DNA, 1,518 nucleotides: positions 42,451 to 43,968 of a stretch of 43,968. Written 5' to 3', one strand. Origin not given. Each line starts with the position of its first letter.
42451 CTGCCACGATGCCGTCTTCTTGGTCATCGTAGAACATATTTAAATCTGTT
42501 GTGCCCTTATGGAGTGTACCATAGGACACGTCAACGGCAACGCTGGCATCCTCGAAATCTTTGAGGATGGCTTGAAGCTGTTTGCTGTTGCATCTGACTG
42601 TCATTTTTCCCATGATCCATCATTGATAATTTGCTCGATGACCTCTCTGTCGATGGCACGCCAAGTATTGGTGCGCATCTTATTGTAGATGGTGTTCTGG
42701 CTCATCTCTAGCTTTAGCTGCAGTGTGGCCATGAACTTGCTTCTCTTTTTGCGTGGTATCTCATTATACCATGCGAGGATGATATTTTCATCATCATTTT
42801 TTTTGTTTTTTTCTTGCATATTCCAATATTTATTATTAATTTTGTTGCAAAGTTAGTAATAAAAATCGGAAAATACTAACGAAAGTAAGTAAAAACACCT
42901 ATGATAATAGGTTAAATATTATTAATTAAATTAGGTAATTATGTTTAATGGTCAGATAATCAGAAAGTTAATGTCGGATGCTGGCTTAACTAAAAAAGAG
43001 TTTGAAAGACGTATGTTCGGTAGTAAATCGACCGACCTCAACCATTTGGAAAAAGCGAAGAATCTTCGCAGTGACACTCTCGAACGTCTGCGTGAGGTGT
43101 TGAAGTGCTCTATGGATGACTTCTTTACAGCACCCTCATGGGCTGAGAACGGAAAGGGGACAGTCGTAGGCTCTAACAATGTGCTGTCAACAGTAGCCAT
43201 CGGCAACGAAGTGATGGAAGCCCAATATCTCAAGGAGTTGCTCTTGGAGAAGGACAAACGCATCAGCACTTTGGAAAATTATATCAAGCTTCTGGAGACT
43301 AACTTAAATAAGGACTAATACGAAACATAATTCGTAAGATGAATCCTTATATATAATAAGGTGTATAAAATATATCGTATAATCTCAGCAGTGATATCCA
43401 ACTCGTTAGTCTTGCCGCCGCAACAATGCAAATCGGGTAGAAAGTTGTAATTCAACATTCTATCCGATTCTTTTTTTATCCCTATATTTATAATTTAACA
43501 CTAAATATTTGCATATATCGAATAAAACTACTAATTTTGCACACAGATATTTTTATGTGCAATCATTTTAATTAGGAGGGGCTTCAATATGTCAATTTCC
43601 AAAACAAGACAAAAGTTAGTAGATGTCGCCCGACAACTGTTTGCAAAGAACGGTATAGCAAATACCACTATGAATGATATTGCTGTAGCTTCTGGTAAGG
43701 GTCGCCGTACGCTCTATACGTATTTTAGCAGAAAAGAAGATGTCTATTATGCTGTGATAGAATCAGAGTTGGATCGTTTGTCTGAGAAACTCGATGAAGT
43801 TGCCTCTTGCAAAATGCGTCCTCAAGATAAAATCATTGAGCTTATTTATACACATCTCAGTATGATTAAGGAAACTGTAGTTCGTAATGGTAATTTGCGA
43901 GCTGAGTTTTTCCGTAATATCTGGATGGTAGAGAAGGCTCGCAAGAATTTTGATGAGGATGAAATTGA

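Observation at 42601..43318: Lysogeny switch with overlapping face-to-face promoter elements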

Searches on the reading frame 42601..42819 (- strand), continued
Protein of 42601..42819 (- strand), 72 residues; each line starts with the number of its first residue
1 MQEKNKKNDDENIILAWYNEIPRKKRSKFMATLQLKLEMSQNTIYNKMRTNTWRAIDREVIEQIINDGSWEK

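Call 92: fold_search(model_id=the predicted structure, library=viral)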
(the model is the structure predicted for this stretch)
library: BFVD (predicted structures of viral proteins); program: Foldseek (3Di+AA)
matches with E <= 10: 68; with E <= 0.001: 0
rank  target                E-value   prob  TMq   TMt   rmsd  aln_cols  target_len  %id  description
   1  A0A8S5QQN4            8.5e-01  0.35  0.48  0.40   7.5        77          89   21  HTH-type transcriptional regulator [Siphoviridae sp. ct8LX107]
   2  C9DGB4                1.3e+00  0.25  0.42  0.45   4.7        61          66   11  Uncharacterized protein [Delftia phage PhiW-14]
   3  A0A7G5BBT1            1.4e+00  0.38  0.47  0.38   5.7        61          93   18  Uncharacterized protein [Ralstonia phage Simangalove]
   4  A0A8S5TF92            1.8e+00  0.44  0.53  0.53   4.1        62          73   16  Regulatory protein [Siphoviridae sp. ctbgC51]
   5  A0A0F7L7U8            2.0e+00  0.21  0.42  0.49   3.7        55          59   22  Uncharacterized protein [uncultured marine virus]
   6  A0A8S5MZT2            2.2e+00  0.33  0.59  0.54   4.4        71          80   22  Uncharacterized protein [Siphoviridae sp. ct43U4]
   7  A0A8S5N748            2.9e+00  0.41  0.44  0.44   1.5        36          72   22  Regulatory protein-modification, helix-turn-helix, transcriptional regulator, DNA [Myoviridae sp. ctiBE32]
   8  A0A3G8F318            2.9e+00  0.08  0.32  0.23  16.8        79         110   19  Uncharacterized protein [Escherichia phage Skarpretter]
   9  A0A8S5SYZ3            3.3e+00  0.13  0.43  0.40  10.4        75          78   20  Regulatory protein [Podoviridae sp. ctxqo3]
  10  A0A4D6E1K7            3.5e+00  0.14  0.46  0.37   5.2        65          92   22  (no name in the UniProt tables at hand)
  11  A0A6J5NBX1            4.0e+00  0.18  0.50  0.59   4.1        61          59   15  COG1476 Predicted transcriptional regulators [uncultured Caudovirales phage]
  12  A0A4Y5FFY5            4.0e+00  0.15  0.50  0.51   3.8        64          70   16  (no name in the UniProt tables at hand)
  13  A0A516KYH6            4.0e+00  0.03  0.21  0.19  11.1        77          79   18  (no name in the UniProt tables at hand)
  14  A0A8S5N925            4.2e+00  0.16  0.45  0.50   4.1        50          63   18  Uncharacterized protein [Myoviridae sp. ctlHW5]
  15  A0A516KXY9            4.5e+00  0.08  0.36  0.32   9.9        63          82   11  (no name in the UniProt tables at hand)
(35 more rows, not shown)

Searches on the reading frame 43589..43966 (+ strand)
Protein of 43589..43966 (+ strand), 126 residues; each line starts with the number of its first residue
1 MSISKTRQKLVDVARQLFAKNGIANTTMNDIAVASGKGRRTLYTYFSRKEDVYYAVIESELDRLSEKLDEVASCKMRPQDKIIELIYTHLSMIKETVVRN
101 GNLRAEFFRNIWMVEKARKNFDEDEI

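Call 6: search_protein_families(library=pfam, proteins=[window:43589-43966:+], max_evalue=1)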
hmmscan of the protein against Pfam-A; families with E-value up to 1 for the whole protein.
window:43589-43966:+ (126 aa): 1 family
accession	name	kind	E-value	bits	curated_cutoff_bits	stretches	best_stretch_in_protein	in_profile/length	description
PF00440.29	TetR_N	-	1.1e-12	48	24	1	10-55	1-46/47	Bacterial regulatory proteins, tetR family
